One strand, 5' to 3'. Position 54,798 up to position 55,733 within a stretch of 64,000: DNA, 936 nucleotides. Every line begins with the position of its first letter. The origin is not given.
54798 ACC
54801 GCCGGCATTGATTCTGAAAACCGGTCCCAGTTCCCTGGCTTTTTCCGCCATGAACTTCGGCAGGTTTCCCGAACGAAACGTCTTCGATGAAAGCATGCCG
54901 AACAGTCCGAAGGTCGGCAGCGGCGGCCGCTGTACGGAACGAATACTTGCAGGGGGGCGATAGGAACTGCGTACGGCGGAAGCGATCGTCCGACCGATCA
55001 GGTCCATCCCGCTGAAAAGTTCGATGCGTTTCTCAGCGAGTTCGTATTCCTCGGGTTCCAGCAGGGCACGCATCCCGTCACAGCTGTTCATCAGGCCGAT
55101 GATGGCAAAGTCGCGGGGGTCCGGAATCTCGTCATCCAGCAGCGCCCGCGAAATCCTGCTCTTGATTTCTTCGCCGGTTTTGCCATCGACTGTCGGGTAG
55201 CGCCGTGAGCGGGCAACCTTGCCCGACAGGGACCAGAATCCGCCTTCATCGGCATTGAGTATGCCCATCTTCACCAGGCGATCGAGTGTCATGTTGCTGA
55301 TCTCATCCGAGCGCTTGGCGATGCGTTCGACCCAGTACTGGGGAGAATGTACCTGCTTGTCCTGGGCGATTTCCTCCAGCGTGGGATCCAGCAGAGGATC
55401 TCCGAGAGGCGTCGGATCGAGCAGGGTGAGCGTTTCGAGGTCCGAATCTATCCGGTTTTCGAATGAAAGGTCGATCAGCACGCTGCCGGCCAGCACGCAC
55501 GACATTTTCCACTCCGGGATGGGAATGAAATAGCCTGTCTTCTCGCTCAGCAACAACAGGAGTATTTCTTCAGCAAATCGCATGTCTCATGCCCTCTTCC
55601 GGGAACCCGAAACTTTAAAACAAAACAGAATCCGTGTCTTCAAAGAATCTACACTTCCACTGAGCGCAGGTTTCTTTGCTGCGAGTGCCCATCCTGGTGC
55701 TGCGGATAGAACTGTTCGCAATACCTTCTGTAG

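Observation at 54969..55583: GOLPH3/GPP34-like domain fused to the N-terminus of a cytochrome P450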

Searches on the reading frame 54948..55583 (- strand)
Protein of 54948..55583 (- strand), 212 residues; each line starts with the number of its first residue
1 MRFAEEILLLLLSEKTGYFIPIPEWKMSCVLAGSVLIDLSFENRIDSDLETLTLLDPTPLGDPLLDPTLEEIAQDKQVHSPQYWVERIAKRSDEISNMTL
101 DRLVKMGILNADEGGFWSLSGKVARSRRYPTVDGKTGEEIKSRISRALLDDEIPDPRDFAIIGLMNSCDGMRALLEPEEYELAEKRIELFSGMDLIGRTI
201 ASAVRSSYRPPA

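Call 15: search_solved_structures(query=window:54948-55583:-, max_evalue=1, show_alignments=3)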
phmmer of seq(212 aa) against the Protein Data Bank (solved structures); distinct sequences matched with E-value up to 1: 6.
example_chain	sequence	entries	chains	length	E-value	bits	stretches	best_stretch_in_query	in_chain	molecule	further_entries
3kn1_A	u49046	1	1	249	5.4e-05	26.2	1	3-192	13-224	Golgi phosphoprotein 3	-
9qpq_A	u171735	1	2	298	9.8e-05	25.3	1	3-193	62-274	Golgi phosphoprotein 3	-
2zii_A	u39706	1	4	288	0.19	14.5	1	4-92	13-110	Vacuolar protein sorting-associated protein 74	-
4tu3_A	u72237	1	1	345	0.31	13.9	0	4-91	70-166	Vacuolar protein sorting-associated protein 74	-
2zih_A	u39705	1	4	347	0.31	13.9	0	4-91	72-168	Vacuolar protein sorting-associated protein 74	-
4e4u_A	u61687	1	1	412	0.62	12.9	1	49-142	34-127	Mandalate racemase/muconate lactonizing enzyme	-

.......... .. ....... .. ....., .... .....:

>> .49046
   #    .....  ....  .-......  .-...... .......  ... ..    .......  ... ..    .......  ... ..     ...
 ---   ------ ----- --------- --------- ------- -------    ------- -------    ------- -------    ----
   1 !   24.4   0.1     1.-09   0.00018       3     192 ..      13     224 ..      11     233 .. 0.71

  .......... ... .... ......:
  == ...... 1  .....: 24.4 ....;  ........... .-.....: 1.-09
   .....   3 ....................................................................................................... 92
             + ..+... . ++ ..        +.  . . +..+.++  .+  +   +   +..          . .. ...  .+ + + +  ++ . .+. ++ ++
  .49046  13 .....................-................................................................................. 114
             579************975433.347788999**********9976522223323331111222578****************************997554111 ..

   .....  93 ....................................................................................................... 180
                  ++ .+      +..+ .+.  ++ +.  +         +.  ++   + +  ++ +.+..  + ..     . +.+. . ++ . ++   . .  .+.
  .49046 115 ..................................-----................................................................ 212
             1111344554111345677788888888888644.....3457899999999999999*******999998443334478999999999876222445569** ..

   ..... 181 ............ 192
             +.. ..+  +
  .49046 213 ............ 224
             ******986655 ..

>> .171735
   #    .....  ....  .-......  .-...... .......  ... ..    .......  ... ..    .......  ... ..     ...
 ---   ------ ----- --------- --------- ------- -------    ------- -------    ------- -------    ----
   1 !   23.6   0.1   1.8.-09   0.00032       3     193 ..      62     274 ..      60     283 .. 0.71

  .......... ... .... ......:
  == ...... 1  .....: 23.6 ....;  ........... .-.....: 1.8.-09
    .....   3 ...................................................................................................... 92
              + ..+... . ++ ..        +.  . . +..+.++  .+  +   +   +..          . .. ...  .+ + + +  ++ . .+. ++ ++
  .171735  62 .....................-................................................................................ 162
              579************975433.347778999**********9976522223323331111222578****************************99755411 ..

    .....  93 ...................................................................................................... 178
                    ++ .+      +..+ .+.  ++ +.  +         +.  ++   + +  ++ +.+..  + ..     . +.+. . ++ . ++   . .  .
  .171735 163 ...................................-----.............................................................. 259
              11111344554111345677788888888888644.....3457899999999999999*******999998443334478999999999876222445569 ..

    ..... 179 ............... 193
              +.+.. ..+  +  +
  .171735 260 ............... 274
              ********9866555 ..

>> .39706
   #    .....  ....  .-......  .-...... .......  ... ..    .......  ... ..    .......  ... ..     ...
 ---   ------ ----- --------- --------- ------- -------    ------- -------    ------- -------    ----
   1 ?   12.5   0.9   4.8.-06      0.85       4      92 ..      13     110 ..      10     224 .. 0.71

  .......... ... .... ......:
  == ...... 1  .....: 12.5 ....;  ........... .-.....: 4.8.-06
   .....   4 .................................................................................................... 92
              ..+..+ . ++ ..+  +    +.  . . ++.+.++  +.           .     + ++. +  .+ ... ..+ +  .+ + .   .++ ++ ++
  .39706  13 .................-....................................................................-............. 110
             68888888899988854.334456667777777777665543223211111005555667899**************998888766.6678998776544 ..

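Call 71: predict_structure(protein=window:54948-55583:-)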
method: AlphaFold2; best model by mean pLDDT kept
length: 212 residues; sequences in the alignment: 1
mean_pLDDT: 35.6   pTM: 0.29
mean pLDDT of the five models: 35.6, 34.9, 34.4, 33.8, 31.9
residues with pLDDT >= 90: 0; 70-90: 2; 50-70: 29; < 50: 181
segments of 3 or more residues with pLDDT < 50: 1-135, 156-175, 187-212
pLDDT, mean of each block of 10 residues (from residue 1): 22 25 24 25 23 25 32 34 37 36 34 26 27 49 63 52 39 50 49 37 38 32
secondary structure, 60 per line:
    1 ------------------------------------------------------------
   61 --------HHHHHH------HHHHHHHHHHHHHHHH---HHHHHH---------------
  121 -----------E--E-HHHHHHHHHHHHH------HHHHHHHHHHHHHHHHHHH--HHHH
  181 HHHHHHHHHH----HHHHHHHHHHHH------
elements in order: H69-74 H81-96 H100-105 H137-149 H156-174 H177-190 H195-206
